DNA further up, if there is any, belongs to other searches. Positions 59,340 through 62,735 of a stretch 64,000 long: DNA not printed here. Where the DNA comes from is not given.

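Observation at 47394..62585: Minor-pilin/PilY1 operon fused to a protease, SpoIID and an efflux pump in one coupled cluster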

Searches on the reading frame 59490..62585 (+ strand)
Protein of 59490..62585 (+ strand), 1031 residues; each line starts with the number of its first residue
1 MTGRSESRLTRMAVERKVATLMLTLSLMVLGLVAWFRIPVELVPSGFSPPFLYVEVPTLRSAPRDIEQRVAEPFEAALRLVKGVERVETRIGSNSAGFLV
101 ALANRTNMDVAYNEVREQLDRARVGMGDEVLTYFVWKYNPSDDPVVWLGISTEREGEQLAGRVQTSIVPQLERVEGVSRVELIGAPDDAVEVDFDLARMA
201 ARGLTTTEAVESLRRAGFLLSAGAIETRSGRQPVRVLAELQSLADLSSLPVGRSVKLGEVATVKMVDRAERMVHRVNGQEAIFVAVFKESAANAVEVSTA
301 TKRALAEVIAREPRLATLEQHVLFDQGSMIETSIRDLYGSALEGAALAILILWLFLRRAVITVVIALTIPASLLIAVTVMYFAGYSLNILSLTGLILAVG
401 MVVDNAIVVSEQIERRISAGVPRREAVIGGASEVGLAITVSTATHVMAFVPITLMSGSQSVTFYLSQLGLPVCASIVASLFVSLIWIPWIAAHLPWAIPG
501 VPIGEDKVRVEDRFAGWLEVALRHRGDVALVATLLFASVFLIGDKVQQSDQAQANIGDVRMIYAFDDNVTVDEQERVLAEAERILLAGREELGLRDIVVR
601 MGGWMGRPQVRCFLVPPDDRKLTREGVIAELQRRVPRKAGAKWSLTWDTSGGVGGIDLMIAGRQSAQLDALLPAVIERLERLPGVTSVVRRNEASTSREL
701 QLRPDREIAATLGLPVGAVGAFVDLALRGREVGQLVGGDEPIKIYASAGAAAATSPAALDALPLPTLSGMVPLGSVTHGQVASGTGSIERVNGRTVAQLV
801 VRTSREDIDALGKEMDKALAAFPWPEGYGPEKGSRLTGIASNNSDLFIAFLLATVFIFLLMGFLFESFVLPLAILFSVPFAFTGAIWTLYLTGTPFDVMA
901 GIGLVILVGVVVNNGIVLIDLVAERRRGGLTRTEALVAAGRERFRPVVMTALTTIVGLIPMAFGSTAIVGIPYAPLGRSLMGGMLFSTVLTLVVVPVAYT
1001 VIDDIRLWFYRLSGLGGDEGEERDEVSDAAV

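Call 4: search_protein_families(library=pfam, proteins=[window:59490-62585:+], max_evalue=0.01)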
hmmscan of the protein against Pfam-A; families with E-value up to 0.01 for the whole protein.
window:59490-62585:+ (1031 aa): 3 families
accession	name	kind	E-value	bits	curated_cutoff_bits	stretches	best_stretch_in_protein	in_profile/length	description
PF00873.25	ACR_tran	-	1.1e-174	583.3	28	1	10-1002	2-1020/1021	AcrB/AcrD/AcrF family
PF03176.21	MMPL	-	3.7e-07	29.8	20.5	2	341-493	149-301/333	MMPL family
PF02355.23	SecD_SecF_C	-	0.00054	19.9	20.5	0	846-966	33-155/189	Protein export membrane protein SecD/SecF, C-terminal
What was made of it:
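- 59490..62585 (+): RND permease, 1031 aa, Mdt(B/C)-like. It overlaps the OMF stop by 4 nt. There is no MFP gene. PF00873 583 bits (call 4).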

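Call 5: search_protein_families(library=ncbifam, proteins=[window:59490-62585:+], max_evalue=0.01)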
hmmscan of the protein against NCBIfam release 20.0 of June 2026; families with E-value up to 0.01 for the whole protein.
window:59490-62585:+ (1031 aa): 26 families (the best 25 are shown)
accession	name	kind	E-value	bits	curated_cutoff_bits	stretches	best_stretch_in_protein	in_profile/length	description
NF033617.1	RND_permease_2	subfamily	3.5e-146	488.7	1250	1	10-1003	1-1008/1009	multidrug efflux RND transporter permease subunit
NF000282.2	RND_permease_1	subfamily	3.2e-106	356.4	1250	1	13-1003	4-1028/1029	multidrug efflux RND transporter permease subunit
TIGR00915.1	2A0602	subfamily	9.8e-92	308.4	940.35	2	12-522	4-520/1050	efflux RND transporter permease subunit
NF007905.0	PRK10614.1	equivalog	4.1e-91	306.2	1774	1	13-1010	7-1016/1025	multidrug efflux RND transporter permease subunit MdtC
TIGR00914.1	2A0601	subfamily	4.7e-87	292.8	701.45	2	656-1002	684-1035/1051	CusA/CzcA family heavy metal efflux RND transporter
NF007798.0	PRK10503.1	equivalog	1.7e-83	280.9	1584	2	10-493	13-497/1040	MdtB/MuxB family multidrug efflux RND transporter permease subunit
NF007842.1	PRK10555.1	equivalog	3.2e-67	227.2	1854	2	12-519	4-516/1036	multidrug efflux RND transporter permease AcrD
NF007133.0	PRK09579.1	equivalog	1.4e-64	218.2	1763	1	10-1002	4-1002/1017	multidrug efflux RND transporter permease subunit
NF007131.0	PRK09577.1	equivalog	1.8e-63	214.7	1768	2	10-518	2-513/1045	multidrug efflux RND transporter permease subunit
NF000037.1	RND_perm_OqxB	exception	3.5e-63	213.8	2200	2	10-518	4-520/1050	multidrug efflux RND transporter permease subunit OqxB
NF011706.2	PRK15127.1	equivalog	1.7e-50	171.9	2150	2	14-509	6-511/1049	multidrug efflux RND transporter permease subunit AcrB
TIGR00921.1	2A067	subfamily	5.1e-14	51.3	351.9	2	850-1006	198-350/733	hydrophobe/amphiphile efflux-3 (HAE3) family transporter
TIGR00916.1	2A0604s01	subfamily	1.7e-12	47.5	148.6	2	279-479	27-230/231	SecD/SecF family protein translocase subunit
NF009583.0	PRK13024.1-3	subfamily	5.5e-11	41.2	721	2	335-501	279-442/755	protein translocase subunit SecDF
TIGR01129.1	secD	equivalog_domain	8e-09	35.1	244.4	1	334-483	247-393/397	protein translocase subunit SecD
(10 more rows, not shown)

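Call 30: search_solved_structures(query=window:59490-62585:+, max_evalue=1e-20)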
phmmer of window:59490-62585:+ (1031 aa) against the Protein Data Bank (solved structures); distinct sequences matched with E-value up to 1e-20: 80 (the best 60 are shown).
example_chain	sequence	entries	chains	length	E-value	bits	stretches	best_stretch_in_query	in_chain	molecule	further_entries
9lyq_B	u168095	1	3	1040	2.3e-74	254.5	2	10-493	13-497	Multidrug resistance protein MdtB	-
8yr0_A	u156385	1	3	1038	3.6e-68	234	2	10-494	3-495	Cation/multidrug efflux pump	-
7cz9_A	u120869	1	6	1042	1.6e-65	225.1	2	10-518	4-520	Efflux pump membrane transporter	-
8zxs_A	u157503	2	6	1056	1.7e-65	225.1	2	10-518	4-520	Efflux pump membrane transporter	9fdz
8f3e_A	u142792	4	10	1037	5.2e-65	223.5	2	13-494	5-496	Efflux pump membrane transporter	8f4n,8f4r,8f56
7wlv_A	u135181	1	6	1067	2.1e-62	214.8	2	9-494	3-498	Efflux pump membrane transporter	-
9j3d_J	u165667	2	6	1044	2.8e-61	211.1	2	25-506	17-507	Efflux pump membrane transporter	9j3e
8z1u_A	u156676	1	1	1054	3.1e-59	204.4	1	10-1003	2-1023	Efflux pump membrane transporter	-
9e9f_B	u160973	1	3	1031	6e-59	203.4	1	10-1003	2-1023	Efflux pump membrane transporter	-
7wls_A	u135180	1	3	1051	9.4e-59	202.8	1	11-1001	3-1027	Efflux pump membrane transporter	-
9qps_A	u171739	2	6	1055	1.9e-58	201.8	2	13-499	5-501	Multidrug resistance protein MdtF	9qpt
9qpr_C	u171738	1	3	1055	1.9e-58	201.8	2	13-499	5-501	Multidrug resistance protein MdtF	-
9lyj_C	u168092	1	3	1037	3e-58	201.1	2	13-499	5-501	Multidrug resistance protein MdtF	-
7b8p_A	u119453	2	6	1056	4e-58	200.7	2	11-495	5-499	Efflux pump membrane transporter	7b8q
6ows_A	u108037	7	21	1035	4.8e-58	200.4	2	12-495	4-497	Efflux pump membrane transporter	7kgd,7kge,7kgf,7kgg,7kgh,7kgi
5lq3_A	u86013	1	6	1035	6.8e-56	193.3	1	11-1009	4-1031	CmeB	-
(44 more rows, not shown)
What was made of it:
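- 59490..62585 (+): Best PDB hit is MdtB, E 2e-74 (call 30).
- On Tripartite RND efflux pump: PDB hits are MdtB, MexB and AcrB (call 30).
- Closest known: MdtABC-type tripartite RND efflux systems. Same: The best PDB match is MdtB (call 30).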

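Call 43: find_related_loci(query=window:59490-62585:+, collection=metagenome_contigs, flank=10000)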
Query window:59490-62585:+ (1031 aa) in metagenome_contigs; peptide patterns used: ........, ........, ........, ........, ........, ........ (x = any residue, [..] = any of these).
511 stretches matched a pattern; 10 encode a relative of the query (tblastn E <= 1e-3); 10 distinct loci.
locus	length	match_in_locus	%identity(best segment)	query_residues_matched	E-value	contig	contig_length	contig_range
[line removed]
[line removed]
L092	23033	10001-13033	25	14-999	2e-54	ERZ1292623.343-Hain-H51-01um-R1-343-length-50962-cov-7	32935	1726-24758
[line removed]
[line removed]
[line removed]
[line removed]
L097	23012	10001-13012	27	8-999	2e-62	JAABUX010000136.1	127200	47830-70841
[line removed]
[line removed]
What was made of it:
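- Tried and rejected: It returned only 24-30% identical, unrelated pumps (call 43), which served only as MFP positive controls.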
